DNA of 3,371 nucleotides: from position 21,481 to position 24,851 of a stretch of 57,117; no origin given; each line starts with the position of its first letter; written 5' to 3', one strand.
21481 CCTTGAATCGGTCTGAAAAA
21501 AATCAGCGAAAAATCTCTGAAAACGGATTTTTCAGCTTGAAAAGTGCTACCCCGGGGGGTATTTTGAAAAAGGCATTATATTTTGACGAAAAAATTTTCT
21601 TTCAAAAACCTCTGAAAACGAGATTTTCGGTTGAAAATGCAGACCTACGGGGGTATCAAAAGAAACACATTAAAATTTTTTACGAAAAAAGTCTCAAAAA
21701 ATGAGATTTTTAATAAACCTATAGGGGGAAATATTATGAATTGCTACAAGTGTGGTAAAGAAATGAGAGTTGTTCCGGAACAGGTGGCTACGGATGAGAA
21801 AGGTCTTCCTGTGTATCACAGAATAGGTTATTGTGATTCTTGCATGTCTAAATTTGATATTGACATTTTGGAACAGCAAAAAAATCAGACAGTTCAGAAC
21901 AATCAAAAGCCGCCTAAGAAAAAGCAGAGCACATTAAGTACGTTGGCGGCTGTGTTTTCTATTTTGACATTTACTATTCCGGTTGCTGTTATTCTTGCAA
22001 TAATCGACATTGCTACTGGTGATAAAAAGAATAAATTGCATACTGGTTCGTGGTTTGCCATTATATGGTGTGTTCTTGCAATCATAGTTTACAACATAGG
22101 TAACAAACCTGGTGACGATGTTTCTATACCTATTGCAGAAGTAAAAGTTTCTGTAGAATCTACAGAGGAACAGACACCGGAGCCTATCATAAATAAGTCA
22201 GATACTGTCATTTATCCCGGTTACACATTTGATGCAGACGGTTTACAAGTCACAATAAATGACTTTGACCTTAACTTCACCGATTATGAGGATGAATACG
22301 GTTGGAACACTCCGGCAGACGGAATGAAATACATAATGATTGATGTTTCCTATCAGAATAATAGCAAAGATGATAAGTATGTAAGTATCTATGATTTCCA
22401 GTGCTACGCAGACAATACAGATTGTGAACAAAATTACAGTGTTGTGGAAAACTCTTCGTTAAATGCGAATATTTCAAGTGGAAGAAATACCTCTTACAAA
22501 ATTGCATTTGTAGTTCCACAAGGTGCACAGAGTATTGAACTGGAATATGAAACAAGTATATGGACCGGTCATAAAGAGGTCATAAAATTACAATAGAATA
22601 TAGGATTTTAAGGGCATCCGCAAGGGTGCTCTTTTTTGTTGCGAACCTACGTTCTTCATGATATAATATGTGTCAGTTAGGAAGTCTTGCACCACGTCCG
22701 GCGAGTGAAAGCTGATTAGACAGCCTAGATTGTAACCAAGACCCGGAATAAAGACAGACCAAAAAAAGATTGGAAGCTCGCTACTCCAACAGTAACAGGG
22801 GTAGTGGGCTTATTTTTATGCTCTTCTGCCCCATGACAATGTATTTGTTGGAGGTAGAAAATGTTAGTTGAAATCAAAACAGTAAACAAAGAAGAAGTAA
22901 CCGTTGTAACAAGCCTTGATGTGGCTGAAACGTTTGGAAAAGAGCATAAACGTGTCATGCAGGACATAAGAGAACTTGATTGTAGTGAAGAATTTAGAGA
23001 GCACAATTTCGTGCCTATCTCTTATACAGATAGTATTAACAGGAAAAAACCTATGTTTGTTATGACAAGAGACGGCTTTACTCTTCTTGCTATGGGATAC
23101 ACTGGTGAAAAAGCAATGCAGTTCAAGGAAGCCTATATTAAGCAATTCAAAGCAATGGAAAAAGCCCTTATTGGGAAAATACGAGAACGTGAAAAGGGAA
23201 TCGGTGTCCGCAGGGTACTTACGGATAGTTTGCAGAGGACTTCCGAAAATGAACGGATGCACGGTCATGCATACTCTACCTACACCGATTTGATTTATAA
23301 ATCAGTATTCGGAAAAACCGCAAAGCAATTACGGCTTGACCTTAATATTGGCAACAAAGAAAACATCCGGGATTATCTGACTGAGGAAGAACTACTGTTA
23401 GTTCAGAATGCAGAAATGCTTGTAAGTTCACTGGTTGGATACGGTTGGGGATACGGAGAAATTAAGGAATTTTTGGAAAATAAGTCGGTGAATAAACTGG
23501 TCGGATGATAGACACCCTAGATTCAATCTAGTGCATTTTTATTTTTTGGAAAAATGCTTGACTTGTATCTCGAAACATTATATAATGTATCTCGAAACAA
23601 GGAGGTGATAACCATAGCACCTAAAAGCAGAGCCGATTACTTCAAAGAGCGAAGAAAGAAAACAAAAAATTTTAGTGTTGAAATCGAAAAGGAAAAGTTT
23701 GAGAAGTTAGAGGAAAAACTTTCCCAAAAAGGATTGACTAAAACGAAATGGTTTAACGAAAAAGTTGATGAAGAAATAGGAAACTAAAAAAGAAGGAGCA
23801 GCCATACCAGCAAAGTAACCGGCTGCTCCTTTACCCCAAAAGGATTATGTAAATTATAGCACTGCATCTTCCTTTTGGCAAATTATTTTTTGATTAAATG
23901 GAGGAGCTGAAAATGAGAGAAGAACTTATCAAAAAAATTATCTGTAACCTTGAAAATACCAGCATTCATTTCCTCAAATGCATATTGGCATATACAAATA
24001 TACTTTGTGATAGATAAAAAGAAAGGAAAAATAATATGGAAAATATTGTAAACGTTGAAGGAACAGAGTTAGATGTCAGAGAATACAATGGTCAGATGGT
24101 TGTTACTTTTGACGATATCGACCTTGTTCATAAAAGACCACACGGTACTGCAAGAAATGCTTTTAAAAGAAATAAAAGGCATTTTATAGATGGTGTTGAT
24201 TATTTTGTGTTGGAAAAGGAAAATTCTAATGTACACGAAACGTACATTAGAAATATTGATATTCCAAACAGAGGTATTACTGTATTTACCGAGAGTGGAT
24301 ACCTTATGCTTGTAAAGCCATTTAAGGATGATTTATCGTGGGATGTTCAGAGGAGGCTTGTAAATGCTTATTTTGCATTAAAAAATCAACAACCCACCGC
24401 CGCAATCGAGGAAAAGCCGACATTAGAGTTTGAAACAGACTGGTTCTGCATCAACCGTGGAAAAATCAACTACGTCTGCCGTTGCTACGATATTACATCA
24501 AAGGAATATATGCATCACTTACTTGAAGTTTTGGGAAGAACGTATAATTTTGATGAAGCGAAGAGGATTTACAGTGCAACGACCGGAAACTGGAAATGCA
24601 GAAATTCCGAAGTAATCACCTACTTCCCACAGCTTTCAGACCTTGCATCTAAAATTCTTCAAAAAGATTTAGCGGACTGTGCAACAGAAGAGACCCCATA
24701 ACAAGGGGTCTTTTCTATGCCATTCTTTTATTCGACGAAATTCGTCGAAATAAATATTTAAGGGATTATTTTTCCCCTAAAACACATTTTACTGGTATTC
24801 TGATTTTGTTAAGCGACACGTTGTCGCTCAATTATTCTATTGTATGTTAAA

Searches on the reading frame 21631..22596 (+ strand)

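Call 24: search_protein_families(library=phrogs, proteins=[window:21631-22596:+], max_evalue=0.00001)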
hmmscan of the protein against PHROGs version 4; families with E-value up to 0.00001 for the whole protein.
window:21631-22596:+ (321 aa): 1 family
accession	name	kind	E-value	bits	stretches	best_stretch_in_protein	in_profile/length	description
phrog_806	-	unknown function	9.5e-15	56.1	1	140-321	7-186/187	-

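Call 52: search_protein_families(library=pfam, proteins=[window:21631-22596:+], max_evalue=0.01)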
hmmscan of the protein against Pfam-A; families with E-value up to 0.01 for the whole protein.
window:21631-22596:+ (321 aa): 2 families
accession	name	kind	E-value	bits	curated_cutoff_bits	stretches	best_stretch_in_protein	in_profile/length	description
PF11611.13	DUF4352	-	1.5e-13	51.6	25.9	1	198-314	5-120/122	Domain of unknown function (DUF4352)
PF16729.10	DUF5067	-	1.6e-06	28.5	27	1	203-306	17-124/126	Domain of unknown function (DUF5067)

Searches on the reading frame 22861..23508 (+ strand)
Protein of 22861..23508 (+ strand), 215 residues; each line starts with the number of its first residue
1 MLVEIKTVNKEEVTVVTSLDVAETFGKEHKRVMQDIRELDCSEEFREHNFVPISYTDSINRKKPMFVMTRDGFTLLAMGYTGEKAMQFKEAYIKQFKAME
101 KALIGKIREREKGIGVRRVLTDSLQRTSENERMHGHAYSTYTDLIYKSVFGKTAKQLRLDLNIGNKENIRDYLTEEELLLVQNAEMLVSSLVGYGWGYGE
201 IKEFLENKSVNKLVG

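Call 24: search_protein_families(library=phrogs, proteins=[window:22861-23508:+], max_evalue=0.00001)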
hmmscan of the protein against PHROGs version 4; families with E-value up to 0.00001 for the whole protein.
window:22861-23508:+ (215 aa): 13 families
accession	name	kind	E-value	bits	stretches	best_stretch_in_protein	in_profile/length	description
phrog_2657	-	transcription regulation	2.2e-67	227.9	1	3-212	11-226/243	transcriptional regulator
phrog_995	-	transcription regulation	3.4e-40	139.4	1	14-106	119-211/307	transcriptional regulator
phrog_518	-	transcription regulation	3.4e-37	129.4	1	9-103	17-111/268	Rha-like transcriptional regulator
phrog_821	-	transcription regulation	7.9e-35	121.9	1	4-104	154-252/324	transcriptional regulator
phrog_373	-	transcription regulation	8.7e-33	115.1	1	4-103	88-192/373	anti-repressor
phrog_18886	-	unknown function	1.2e-31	111.2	1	13-119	16-125/269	-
phrog_63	-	transcription regulation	1.4e-20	75.1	1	5-103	122-222/431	anti-repressor Ant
phrog_10324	-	transcription regulation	4.6e-19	70.1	1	15-100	5-98/205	anti-repressor Ant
phrog_15204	-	transcription regulation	2e-09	38.1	1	11-52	32-73/79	anti-repressor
phrog_8244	-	unknown function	1.3e-06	28.8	1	4-188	148-325/383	-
phrog_8235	-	transcription regulation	3.6e-06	27.8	1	8-101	5-103/219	anti-repressor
phrog_1726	-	transcription regulation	3.8e-06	27.9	1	6-130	8-145/264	anti-repressor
phrog_17716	-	unknown function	9.2e-06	27.5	0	78-105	1-28/101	-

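Call 87: find_related_loci(query=window:22861-23508:+, collection=viral_contigs, flank=10000)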
Query window:22861-23508:+ (215 aa) in viral_contigs; peptide patterns used: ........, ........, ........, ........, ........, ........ (x = any residue, [..] = any of these).
368 stretches matched a pattern; 360 encode a relative of the query (tblastn E <= 1e-3); the best 80 are kept; 80 distinct loci.
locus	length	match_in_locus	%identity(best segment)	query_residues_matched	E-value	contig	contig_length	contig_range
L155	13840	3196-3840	100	1-215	1e-143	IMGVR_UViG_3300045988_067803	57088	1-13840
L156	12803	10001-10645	100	1-215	1e-143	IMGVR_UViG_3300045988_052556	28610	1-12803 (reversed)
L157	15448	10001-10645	100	1-215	1e-143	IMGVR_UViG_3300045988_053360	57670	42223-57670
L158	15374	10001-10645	100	1-215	1e-143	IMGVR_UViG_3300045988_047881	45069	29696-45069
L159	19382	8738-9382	100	1-215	1e-143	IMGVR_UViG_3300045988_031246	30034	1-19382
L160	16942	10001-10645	100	1-215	1e-143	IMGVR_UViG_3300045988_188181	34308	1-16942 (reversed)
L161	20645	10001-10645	100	1-215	1e-143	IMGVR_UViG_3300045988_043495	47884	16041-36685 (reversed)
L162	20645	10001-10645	100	1-215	1e-143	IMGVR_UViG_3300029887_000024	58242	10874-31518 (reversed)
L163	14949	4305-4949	100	1-215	1e-143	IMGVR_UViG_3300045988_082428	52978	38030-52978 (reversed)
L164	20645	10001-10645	100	1-215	1e-143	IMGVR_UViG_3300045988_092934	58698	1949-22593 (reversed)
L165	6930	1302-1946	100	1-215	9e-144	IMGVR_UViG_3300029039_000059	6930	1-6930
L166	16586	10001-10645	99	1-215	3e-143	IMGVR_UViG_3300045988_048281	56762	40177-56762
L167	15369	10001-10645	99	1-215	3e-143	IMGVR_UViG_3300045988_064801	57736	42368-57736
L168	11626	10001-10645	99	1-215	3e-143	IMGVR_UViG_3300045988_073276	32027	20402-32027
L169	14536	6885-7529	99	1-215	3e-143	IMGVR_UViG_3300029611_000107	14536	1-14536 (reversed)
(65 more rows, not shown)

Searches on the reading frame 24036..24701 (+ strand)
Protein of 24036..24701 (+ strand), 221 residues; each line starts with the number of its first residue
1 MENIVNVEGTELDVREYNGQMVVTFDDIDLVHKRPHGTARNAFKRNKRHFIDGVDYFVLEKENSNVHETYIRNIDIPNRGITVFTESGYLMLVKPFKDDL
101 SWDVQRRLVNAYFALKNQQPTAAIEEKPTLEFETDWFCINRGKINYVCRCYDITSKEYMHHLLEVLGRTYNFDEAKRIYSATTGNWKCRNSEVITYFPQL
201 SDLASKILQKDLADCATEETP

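Call 6: search_protein_families(library=pfam, proteins=[window:24036-24701:+], max_evalue=0.1)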
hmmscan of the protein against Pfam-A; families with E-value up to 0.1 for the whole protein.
window:24036-24701:+ (221 aa): 1 family
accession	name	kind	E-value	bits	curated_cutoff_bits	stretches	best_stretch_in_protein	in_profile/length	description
PF10543.14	ORF6N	-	4.7e-16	59.3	27.8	1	14-94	3-85/86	ORF6N domain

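Call 7: search_protein_families(library=phrogs, proteins=[window:24036-24701:+], max_evalue=0.1)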
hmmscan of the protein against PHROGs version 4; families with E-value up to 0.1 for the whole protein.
window:24036-24701:+ (221 aa): 10 families
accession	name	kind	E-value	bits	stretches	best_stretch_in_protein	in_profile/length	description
phrog_4608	-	transcription regulation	8.1e-40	138.1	1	1-124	1-125/268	anti-repressor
phrog_7755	-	transcription regulation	2.6e-26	93.7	1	4-129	116-242/282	anti-repressor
phrog_1726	-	transcription regulation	1e-23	85.5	1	9-126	5-129/264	anti-repressor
phrog_1760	-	transcription regulation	7.4e-21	75.8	1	10-122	8-125/232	anti-repressor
phrog_4792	-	transcription regulation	6.1e-10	40.2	1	5-134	8-141/268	anti-repressor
phrog_373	-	transcription regulation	1.1e-09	39.1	1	2-122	77-195/373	anti-repressor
phrog_2379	-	transcription regulation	3.3e-07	31.2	1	17-127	15-130/187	anti-repressor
phrog_8244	-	unknown function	3.8e-06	27.3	1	39-128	37-131/383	-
phrog_63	-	transcription regulation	4.4e-05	24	1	12-124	122-226/431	anti-repressor Ant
phrog_36765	-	unknown function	0.0021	18.8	1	16-116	5-100/222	-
